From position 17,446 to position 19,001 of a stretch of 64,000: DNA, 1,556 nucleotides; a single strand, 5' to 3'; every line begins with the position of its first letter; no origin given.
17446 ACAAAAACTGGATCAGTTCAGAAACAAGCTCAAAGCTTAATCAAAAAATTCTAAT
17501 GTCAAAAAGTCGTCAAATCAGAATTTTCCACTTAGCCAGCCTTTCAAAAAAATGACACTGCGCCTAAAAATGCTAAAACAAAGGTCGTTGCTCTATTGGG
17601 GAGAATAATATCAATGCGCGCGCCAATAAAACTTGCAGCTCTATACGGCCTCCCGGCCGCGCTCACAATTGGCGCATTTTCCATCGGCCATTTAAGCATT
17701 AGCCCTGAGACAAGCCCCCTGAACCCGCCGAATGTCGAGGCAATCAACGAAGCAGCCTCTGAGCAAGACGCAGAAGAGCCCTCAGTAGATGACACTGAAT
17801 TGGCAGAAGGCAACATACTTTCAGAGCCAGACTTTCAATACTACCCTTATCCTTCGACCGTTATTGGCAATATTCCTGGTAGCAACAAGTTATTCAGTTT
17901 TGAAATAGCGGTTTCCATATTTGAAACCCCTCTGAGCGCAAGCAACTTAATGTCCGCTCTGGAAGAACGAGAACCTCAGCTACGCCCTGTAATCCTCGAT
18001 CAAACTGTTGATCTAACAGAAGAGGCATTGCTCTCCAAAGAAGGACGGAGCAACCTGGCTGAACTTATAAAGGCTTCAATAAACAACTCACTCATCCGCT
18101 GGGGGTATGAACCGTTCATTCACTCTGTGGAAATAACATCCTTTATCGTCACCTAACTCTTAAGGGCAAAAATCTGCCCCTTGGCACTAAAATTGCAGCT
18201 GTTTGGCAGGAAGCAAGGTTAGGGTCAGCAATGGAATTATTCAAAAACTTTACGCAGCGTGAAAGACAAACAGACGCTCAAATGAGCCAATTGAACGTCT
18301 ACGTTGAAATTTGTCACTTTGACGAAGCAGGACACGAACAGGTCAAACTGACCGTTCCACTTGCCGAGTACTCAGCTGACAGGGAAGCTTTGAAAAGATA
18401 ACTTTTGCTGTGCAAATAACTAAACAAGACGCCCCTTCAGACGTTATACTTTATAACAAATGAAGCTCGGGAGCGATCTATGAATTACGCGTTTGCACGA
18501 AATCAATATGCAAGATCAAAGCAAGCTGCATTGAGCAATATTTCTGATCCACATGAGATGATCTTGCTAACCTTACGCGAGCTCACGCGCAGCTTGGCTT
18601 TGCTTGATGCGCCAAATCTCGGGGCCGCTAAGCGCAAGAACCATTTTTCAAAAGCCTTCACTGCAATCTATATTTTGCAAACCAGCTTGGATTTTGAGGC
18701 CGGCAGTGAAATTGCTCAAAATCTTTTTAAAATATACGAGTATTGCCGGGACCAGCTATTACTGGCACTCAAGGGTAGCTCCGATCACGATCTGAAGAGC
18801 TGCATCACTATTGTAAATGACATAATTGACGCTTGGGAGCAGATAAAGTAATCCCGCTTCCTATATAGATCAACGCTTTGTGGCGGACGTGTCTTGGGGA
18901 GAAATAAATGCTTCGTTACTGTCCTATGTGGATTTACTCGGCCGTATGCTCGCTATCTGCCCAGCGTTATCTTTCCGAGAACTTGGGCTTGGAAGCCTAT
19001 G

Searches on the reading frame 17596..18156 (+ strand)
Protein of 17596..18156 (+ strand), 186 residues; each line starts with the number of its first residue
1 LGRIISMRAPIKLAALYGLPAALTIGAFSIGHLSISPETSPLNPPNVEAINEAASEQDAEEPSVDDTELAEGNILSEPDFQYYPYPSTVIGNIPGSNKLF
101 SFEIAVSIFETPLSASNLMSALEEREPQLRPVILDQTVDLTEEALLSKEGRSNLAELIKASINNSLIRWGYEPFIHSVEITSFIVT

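Call 45: search_protein_families(library=pfam, proteins=[window:17596-18156:+], max_evalue=0.001)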
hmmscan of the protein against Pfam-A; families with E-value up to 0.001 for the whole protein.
window:17596-18156:+ (186 aa): 1 family
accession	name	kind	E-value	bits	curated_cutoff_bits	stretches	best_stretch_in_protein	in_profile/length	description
PF03748.19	FliL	-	7.2e-07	30.1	24.6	1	82-185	1-102/103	Flagellar basal body-associated protein FliL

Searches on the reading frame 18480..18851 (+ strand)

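Call 45: search_protein_families(library=pfam, proteins=[window:18480-18851:+], max_evalue=0.001)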
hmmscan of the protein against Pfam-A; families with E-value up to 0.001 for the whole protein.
window:18480-18851:+ (123 aa): 1 family
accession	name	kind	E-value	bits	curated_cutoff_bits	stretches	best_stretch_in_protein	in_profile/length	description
PF02561.19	FliS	-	2.6e-17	63.6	26.7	1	20-122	10-114/115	Flagellar protein FliS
